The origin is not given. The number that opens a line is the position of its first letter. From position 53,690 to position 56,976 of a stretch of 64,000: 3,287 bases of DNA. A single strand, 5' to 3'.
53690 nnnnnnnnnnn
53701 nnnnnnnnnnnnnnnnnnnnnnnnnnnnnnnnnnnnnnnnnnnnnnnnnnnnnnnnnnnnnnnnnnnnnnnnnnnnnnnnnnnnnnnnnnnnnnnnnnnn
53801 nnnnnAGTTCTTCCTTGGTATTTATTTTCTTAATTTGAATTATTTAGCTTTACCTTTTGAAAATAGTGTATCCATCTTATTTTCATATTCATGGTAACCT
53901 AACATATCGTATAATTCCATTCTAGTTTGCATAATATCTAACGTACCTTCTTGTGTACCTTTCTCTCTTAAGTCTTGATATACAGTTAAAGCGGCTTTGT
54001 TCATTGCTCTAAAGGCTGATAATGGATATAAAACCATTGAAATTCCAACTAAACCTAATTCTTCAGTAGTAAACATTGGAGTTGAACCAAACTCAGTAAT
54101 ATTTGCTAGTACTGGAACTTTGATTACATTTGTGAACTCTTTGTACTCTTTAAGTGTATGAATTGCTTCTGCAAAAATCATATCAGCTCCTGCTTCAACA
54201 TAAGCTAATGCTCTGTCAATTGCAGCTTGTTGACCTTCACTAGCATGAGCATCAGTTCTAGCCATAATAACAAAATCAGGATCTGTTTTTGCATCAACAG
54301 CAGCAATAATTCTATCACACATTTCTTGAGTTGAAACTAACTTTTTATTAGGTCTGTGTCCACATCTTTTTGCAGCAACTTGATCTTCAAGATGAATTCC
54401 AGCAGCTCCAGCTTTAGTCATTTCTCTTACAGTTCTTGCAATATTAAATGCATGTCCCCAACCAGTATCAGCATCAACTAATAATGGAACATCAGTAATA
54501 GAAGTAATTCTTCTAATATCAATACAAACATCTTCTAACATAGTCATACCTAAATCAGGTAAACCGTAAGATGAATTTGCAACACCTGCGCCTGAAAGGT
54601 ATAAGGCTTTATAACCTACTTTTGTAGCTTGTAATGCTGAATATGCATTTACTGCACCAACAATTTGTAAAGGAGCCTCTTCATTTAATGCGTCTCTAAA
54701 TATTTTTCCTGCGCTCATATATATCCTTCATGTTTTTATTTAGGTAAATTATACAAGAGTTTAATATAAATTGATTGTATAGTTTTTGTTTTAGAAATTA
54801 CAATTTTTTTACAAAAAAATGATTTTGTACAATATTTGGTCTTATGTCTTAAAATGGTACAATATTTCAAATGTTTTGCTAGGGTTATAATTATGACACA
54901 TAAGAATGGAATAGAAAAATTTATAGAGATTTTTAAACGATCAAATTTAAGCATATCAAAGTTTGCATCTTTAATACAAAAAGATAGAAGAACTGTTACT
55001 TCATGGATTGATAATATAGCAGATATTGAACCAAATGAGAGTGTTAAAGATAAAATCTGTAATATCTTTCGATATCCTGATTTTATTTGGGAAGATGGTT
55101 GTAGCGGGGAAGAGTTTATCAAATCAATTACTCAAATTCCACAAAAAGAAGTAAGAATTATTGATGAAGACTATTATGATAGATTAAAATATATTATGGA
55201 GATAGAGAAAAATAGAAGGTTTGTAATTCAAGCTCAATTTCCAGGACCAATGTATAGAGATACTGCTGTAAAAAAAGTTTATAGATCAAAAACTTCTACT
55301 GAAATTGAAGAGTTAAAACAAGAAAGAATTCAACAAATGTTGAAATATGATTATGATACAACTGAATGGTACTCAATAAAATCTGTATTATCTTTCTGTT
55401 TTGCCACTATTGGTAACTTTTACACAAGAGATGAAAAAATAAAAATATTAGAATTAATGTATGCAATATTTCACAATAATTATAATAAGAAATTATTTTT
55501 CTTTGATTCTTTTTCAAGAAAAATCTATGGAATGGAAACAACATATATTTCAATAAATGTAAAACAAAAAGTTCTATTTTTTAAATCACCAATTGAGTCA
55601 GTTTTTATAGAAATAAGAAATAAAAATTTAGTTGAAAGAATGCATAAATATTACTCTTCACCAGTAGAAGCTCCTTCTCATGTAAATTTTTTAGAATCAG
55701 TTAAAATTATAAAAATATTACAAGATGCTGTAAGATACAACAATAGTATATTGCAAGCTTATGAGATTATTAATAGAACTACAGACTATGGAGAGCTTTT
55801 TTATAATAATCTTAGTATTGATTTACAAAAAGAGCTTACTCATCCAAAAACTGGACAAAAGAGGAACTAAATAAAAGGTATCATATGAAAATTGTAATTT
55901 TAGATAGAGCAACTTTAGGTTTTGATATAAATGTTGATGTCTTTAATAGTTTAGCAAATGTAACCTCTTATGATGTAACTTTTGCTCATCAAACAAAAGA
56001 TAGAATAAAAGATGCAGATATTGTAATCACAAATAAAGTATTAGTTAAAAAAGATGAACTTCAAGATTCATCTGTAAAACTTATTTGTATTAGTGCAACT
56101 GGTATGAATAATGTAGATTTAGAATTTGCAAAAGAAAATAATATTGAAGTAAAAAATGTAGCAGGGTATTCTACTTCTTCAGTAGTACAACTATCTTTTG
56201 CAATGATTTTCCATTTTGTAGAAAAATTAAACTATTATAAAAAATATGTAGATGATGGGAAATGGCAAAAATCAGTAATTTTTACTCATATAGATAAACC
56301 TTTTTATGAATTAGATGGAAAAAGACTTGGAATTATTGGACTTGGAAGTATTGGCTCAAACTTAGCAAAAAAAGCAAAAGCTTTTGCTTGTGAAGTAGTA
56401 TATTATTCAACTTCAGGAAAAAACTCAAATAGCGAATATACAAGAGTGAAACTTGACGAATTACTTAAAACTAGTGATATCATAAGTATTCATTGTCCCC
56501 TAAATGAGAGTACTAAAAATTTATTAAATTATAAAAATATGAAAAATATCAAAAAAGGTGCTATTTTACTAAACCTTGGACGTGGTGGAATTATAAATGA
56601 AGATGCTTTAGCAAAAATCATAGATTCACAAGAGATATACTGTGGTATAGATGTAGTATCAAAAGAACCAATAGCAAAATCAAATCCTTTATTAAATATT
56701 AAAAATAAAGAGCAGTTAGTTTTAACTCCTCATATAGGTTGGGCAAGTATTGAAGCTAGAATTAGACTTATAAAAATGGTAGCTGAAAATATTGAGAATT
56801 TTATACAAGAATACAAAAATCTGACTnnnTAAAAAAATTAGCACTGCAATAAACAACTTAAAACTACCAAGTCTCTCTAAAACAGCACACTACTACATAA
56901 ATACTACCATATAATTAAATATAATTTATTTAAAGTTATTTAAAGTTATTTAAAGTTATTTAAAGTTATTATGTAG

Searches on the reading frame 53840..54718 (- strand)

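Call 5: search_protein_families(library=pfam, proteins=[window:53840-54718:-], max_evalue=1)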
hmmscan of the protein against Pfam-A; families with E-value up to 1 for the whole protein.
window:53840-54718:- (292 aa): 4 families
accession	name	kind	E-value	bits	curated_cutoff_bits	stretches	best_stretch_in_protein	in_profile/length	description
PF13714.12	PEP_mutase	-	5.8e-46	157.4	31.5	1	7-247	1-236/240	Phosphoenolpyruvate phosphomutase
PF00463.27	ICL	-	4.5e-15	55.6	26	1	78-174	151-250/526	Isocitrate lyase family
PF25509.1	DUF7916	-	0.046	13.2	27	1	127-193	143-208/296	Domain of unknown function (DUF7916)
PF04994.19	TfoX_C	-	0.11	13.1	23.1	0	13-34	26-47/81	TfoX C-terminal domain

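Call 6: search_protein_families(library=ncbifam, proteins=[window:53840-54718:-], max_evalue=1)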
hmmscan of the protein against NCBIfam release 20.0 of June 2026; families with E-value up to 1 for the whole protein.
window:53840-54718:- (292 aa): 10 families
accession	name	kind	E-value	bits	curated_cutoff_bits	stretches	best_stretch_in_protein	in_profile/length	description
NF008455.0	PRK11320.1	equivalog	2.3e-155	516.2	353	1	1-290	5-294/295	methylisocitrate lyase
TIGR02317.1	prpB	equivalog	1.1e-131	438.3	354.4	1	4-287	2-284/285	methylisocitrate lyase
TIGR02319.1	CPEP_Pphonmut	equivalog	2.2e-67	227.3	420.05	1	5-279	6-280/294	carboxyvinyl-carboxyphosphonate phosphorylmutase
TIGR02320.1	PEP_mutase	equivalog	1.4e-35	122.7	319.55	1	8-272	2-276/284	phosphoenolpyruvate mutase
TIGR02321.1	Pphn_pyruv_hyd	equivalog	2.8e-28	98.9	374.4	1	4-254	4-257/290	phosphonopyruvate hydrolase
NF011645.0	PRK15063.1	equivalog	4.4e-23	81.8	562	2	77-160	148-234/430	isocitrate lyase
TIGR01346.1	isocit_lyase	equivalog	5.8e-19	67.9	275.9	1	77-170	151-247/527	isocitrate lyase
NF005074.0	PRK06498.1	equivalog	8.5e-09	34.5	446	1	77-164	179-271/531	isocitrate lyase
NF005080.0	PRK06512.1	equivalog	0.0029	17.3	218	1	88-183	71-165/222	thiamine phosphate synthase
TIGR03620.1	F420_MSMEG_4141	subfamily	0.53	9.6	219.8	0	80-111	228-259/280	TIGR03620 family F420-dependent LLM class oxidoreductase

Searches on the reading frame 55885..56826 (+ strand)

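Call 5: search_protein_families(library=pfam, proteins=[window:55885-56826:+], max_evalue=1)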
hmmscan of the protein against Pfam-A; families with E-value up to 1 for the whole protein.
window:55885-56826:+ (314 aa): 7 families
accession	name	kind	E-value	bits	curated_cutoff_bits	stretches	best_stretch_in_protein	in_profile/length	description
PF02826.25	2-Hacid_dh_C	-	2.2e-51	174.2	25.1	1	105-285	1-178/178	D-isomer specific 2-hydroxyacid dehydrogenase, NAD binding domain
PF00389.36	2-Hacid_dh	-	3.2e-19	69.4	24.6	1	23-310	20-127/134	D-isomer specific 2-hydroxyacid dehydrogenase, catalytic domain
PF07991.19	KARI_N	-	1.5e-05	25.1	20.6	1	143-229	2-92/165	Acetohydroxy acid isomeroreductase, NADPH-binding domain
PF00670.27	AdoHcyase_NAD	-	0.0018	18.8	27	1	143-234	21-112/162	S-adenosyl-L-homocysteine hydrolase, NAD binding domain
PF03446.21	NAD_binding_2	-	0.0024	18.3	21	1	148-246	2-107/161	NAD binding domain of 6-phosphogluconate dehydrogenase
PF13241.12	NAD_binding_7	-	0.09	13.8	22.1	0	141-202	3-67/104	Putative NAD(P)-binding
PF03807.23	F420_oxidored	-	0.23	12.5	21.6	1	147-174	1-29/94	NADP oxidoreductase coenzyme F420-dependent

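Call 6: search_protein_families(library=ncbifam, proteins=[window:55885-56826:+], max_evalue=1)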
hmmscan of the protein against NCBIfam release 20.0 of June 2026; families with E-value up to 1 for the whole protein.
window:55885-56826:+ (314 aa): 32 families (the best 25 are shown)
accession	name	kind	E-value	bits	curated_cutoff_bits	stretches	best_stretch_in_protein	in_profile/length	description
NF006263.0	PRK08410.1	equivalog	2.5e-134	447.6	389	1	1-309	1-309/311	D-2-hydroxyacid dehydrogenase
NF005069.0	PRK06487.1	equivalog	1.6e-86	290.3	448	1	2-309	5-313/320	2-hydroxyacid dehydrogenase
NF005387.0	PRK06932.1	equivalog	4e-77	259.3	492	1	1-310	2-313/314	2-hydroxyacid dehydrogenase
NF009714.1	PRK13243.1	equivalog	1e-53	182.8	455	1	39-308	41-314/332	glyoxylate reductase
TIGR01327.1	PGDH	equivalog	4.3e-51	174.3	454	1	33-308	30-302/525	phosphoglycerate dehydrogenase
NF008759.0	PRK11790.1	equivalog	7.3e-49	166.5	404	1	36-309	47-319/410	phosphoglycerate dehydrogenase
NF005750.0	PRK07574.1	equivalog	6.8e-39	134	329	1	36-309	83-359/386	NAD-dependent formate dehydrogenase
NF011938.0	PRK15409.1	equivalog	8.4e-36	123.6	492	1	24-305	26-307/324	glyoxylate/hydroxypyruvate reductase GhrB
NF041369.1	Dhydh_Halo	equivalog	2e-33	115.9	400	1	28-307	26-295/305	D-2-hydroxyacid dehydrogenase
NF001309.0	PRK00257.1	equivalog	9.1e-33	113.7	434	2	141-309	112-280/379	4-phosphoerythronate dehydrogenase PdxB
NF000492.1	vanH_gen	exception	3.4e-31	108.5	540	1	48-259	54-253/312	D-lactate dehydrogenase VanH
NF005027.0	PRK06436.1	equivalog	9.7e-29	100.4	261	1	42-308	33-281/303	2-hydroxyacid dehydrogenase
NF009127.0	PRK12480.1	equivalog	3.7e-26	91.9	579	1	25-296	27-309/330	D-lactate dehydrogenase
NF006374.0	PRK08605.1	subfamily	4.8e-26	91.6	356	1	58-297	64-312/332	D-lactate dehydrogenase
NF000112.1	vanH-Amyco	exception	9.6e-26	90.8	625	1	48-260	83-283/348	VanH-AOV family D-lactate dehydrogenase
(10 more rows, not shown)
